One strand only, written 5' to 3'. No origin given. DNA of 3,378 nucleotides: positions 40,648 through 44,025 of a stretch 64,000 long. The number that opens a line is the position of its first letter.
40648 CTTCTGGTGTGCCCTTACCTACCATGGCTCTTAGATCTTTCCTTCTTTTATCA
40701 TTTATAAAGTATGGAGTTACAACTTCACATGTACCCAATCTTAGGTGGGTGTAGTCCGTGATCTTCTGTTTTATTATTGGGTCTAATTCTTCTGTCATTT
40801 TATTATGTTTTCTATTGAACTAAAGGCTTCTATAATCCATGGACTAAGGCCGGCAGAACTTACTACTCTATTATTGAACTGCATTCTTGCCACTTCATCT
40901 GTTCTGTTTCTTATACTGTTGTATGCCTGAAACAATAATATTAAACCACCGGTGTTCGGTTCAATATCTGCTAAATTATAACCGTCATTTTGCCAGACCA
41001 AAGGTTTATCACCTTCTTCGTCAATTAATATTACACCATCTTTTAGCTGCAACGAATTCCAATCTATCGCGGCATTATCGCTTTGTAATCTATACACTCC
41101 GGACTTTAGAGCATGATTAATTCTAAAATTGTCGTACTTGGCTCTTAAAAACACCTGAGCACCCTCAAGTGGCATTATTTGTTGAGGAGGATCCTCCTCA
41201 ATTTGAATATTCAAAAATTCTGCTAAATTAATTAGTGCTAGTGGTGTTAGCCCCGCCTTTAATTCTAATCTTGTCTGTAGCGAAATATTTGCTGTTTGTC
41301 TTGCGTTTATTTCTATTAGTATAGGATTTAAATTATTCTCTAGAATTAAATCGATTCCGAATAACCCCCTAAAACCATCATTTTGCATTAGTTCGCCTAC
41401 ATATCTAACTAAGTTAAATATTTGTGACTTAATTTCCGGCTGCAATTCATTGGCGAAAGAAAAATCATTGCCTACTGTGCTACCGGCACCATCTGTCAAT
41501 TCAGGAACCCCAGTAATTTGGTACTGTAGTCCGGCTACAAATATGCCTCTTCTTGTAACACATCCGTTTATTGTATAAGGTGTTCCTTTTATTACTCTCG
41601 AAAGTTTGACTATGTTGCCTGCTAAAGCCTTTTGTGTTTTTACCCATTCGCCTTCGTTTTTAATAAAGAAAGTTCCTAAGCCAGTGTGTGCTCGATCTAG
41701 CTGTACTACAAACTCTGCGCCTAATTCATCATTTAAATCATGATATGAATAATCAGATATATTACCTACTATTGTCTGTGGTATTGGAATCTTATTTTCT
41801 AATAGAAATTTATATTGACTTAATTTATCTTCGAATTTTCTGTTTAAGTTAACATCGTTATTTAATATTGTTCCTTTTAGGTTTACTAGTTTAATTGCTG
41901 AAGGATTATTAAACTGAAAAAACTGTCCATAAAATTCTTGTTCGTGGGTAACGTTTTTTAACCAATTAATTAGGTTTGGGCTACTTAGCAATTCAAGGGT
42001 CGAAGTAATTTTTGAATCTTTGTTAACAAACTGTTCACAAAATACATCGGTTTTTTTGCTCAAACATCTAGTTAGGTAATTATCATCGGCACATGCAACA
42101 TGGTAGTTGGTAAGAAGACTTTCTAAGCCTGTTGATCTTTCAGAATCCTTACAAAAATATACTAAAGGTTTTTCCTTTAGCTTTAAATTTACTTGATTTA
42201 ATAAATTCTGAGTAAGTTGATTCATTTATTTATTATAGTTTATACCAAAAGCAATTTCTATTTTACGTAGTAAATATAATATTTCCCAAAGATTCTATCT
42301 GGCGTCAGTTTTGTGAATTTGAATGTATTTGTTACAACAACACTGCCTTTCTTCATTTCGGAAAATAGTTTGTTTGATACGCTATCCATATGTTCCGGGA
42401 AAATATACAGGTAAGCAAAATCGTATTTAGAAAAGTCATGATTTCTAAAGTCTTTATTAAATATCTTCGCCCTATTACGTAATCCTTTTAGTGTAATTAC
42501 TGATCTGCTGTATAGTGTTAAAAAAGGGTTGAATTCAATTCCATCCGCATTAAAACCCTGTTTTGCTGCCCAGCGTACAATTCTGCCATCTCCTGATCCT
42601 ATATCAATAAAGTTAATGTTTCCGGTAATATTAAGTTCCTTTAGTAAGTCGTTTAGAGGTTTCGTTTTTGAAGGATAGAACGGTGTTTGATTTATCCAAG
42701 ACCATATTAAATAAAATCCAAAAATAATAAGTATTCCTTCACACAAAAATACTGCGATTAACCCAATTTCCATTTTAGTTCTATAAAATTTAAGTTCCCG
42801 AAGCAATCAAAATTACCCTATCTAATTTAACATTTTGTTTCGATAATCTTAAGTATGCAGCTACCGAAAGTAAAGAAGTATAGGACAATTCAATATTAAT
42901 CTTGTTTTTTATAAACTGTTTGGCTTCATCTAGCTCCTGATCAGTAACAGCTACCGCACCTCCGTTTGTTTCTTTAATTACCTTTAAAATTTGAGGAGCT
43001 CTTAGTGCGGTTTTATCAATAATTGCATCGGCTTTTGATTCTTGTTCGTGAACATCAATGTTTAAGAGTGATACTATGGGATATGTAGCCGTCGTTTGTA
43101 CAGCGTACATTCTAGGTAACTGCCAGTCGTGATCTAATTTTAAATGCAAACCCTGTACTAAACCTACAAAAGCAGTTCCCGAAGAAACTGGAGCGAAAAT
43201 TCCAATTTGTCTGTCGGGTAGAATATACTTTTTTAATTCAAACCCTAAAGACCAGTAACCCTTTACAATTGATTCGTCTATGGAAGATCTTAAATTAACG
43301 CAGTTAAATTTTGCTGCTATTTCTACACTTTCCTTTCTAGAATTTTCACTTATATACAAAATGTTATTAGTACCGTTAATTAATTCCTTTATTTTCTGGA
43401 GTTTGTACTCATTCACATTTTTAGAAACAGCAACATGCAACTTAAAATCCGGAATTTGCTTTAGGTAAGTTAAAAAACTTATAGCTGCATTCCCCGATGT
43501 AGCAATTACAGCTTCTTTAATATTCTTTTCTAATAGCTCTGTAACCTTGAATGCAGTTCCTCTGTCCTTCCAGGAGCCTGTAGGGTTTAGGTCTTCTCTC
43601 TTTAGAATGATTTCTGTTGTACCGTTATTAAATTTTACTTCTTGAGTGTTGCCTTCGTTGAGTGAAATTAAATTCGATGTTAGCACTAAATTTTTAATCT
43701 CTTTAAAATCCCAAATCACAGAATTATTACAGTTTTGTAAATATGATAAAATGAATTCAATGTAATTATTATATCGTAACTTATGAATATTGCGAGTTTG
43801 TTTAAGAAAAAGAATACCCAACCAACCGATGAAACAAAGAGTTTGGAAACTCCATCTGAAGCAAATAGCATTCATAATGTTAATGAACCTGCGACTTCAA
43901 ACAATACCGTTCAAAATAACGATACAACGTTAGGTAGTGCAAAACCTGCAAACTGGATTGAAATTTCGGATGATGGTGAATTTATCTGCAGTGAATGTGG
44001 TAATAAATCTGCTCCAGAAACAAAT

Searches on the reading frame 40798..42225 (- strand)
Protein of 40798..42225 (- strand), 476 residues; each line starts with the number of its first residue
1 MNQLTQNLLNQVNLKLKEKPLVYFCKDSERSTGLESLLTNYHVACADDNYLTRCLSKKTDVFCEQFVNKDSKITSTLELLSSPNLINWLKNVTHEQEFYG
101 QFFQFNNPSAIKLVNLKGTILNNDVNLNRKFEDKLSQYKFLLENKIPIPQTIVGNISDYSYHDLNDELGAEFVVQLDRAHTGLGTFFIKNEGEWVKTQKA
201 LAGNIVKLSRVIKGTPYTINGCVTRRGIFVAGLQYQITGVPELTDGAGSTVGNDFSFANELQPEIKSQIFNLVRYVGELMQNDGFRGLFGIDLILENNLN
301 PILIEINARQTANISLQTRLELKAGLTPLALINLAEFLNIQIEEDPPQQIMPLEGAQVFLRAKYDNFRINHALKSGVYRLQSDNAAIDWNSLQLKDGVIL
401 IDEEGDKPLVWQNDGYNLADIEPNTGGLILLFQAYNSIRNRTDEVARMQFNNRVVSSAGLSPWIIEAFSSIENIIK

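Call 30: search_protein_families(library=pfam, proteins=[window:40798-42225:-], max_evalue=0.00001)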
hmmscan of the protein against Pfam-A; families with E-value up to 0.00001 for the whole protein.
window:40798-42225:- (476 aa): 2 families
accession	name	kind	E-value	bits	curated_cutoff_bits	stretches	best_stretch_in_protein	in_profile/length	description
PF02655.19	ATP-grasp_3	-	1.8e-09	38.3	23.2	1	132-312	2-159/160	ATP-grasp domain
PF14397.11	ATPgrasp_ST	-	4.3e-07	29.8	31.4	0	287-314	233-260/278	Sugar-transfer associated ATP-grasp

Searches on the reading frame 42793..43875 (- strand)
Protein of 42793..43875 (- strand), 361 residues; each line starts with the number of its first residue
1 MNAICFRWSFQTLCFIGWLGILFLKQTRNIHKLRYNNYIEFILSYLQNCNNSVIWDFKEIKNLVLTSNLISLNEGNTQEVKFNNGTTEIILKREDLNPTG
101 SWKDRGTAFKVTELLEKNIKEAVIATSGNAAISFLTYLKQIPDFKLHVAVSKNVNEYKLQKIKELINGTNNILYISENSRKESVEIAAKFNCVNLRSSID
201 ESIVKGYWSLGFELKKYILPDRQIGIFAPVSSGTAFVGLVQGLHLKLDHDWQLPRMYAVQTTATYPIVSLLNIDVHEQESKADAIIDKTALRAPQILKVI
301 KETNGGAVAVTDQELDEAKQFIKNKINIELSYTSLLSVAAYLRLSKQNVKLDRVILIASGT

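Call 30: search_protein_families(library=pfam, proteins=[window:42793-43875:-], max_evalue=0.00001)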
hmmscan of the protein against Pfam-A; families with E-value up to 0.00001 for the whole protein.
window:42793-43875:- (361 aa): 1 family
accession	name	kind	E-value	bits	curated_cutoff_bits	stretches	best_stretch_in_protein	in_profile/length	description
PF00291.31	PALP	-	4.1e-37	128.5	35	1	70-360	1-295/295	Pyridoxal-phosphate dependent enzyme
